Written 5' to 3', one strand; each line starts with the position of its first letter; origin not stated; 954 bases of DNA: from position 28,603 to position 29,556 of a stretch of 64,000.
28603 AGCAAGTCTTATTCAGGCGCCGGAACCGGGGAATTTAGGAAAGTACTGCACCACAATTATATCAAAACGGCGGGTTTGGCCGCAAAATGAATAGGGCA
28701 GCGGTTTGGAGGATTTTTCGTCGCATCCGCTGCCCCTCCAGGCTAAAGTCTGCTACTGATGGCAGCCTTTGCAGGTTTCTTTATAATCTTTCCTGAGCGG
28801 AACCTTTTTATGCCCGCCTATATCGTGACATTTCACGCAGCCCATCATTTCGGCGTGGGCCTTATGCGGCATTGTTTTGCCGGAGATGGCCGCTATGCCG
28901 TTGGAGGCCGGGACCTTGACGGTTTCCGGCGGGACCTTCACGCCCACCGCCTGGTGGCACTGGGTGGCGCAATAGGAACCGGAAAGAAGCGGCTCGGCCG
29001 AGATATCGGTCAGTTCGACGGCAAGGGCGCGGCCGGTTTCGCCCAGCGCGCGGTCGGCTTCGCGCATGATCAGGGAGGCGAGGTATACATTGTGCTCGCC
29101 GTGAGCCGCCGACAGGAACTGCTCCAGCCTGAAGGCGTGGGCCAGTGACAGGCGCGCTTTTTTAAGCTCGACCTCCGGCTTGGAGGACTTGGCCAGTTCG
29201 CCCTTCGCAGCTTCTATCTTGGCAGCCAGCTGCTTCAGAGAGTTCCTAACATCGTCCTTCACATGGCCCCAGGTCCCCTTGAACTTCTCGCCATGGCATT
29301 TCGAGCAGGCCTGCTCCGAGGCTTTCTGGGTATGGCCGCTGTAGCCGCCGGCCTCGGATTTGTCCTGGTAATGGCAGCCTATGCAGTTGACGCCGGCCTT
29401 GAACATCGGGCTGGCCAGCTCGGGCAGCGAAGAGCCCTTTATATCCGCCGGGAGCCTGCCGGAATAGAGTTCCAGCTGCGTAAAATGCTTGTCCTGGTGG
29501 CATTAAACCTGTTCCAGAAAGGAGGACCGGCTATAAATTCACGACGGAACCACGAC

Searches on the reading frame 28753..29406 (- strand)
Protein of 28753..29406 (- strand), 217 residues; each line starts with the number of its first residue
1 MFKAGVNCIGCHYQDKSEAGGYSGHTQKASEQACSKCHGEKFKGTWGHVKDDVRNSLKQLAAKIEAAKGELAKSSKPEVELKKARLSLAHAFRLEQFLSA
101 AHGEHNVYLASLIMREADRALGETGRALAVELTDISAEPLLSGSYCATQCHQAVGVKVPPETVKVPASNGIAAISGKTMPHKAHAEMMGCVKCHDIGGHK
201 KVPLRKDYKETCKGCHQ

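Call 3: search_protein_families(library=ncbifam, proteins=[window:28753-29406:-], max_evalue=0.01)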
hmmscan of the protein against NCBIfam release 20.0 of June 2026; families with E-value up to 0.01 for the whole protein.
window:28753-29406:- (217 aa): 5 families
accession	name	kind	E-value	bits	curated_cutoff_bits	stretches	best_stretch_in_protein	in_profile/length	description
NF043011.1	CytC7_Geobact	equivalog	0.00013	22.4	120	1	161-217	22-75/89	cytochrome c7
NF045722.1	c3_cytochr_TmcA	equivalog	0.00014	21.7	114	1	180-217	73-111/125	acidic tetraheme cytochrome c3 TmcA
TIGR03508.1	decahem_SO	subfamily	0.00099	18.7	192.2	0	8-40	120-152/258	DmsE family decaheme c-type cytochrome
NF045773.1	cytochro_C550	exception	0.0028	17.6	125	1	26-82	52-110/118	cytochrome c550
NF041028.1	decahem_GSU2203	exception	0.0046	16.2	325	0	180-217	117-156/317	GSU2203 family decaheme c-type cytochrome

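Call 4: search_protein_families(library=pfam, proteins=[window:28753-29406:-], max_evalue=0.01)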
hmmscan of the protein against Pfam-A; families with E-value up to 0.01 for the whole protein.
window:28753-29406:- (217 aa): 3 families
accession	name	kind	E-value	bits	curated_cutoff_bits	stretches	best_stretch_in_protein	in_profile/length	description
PF09699.15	Paired_CXXCH_1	-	2.1e-05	24.5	20.6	0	4-41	6-39/41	Doubled CXXCH motif (Paired_CXXCH_1)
PF14522.11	Cytochrome_C7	-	2.5e-05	24.4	24.8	0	5-43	13-53/67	Cytochrome c7 and related cytochrome c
PF14537.11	Cytochrom_c3_2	-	7.9e-05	23.5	25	0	3-42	4-37/79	Cytochrome c3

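Call 52: find_homologous_proteins(query=window:28753-29406:-)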
Query window:28753-29406:- (217 aa): 7 proteins with E <= 0.001 among 238 candidates.
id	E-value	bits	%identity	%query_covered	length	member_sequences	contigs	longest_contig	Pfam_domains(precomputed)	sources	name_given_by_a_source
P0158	3.2e-141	486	100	100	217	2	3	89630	PF09699.16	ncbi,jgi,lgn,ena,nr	ncbi:MAG: hypothetical protein AUJ51_08030 [Elusimicrobia bacterium CG1_02_56_21]|nr:MAG: hypothetic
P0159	1.6e-119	416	85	100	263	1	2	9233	PF14537.12,PF14522.12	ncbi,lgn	-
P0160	1.3e-93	331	91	78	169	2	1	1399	-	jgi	-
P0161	1.8e-57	213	52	100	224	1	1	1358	PF14522.12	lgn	-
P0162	4.8e-52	195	47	100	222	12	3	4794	PF09699.16,PF14522.12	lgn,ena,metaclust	metaclust:\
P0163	4.0e-43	166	49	79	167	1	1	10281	-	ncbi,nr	ncbi:MAG: hypothetical protein HY554_03895, partial [Elusimicrobia bacterium]|nr:hypothetical protei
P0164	1.2e-39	155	50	72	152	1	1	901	-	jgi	jgi:hypothetical protein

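Call 55: find_encoding_contigs(protein=P0159, flank=8000, max_places=2)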
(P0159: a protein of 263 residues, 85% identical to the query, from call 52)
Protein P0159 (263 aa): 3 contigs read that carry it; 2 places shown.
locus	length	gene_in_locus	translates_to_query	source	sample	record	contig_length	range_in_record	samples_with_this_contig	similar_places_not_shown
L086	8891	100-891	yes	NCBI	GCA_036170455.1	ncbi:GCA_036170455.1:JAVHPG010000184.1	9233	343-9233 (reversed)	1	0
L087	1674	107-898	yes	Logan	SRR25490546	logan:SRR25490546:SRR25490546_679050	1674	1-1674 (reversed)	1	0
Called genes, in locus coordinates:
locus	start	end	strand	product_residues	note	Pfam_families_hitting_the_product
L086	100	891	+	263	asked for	PF14522:Cytochrome_C7 (faint), PF14537:Cytochrom_c3_2 (faint)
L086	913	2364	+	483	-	-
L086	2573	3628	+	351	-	PF05140:ResB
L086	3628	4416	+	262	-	PF01578:Cytochrom_C_asm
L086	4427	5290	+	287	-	PF01578:Cytochrom_C_asm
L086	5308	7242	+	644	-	PF05201:GlutR_N, PF01488:Shikimate_DH, PF01379:Porphobil_deam, PF03900:Porphobil_deamC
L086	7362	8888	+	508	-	PF01370:Epimerase (faint), PF05368:NmrA, PF13460:NAD_binding_10, PF11066:DUF2867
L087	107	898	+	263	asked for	PF14522:Cytochrome_C7 (faint), PF14537:Cytochrom_c3_2 (faint)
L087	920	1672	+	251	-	?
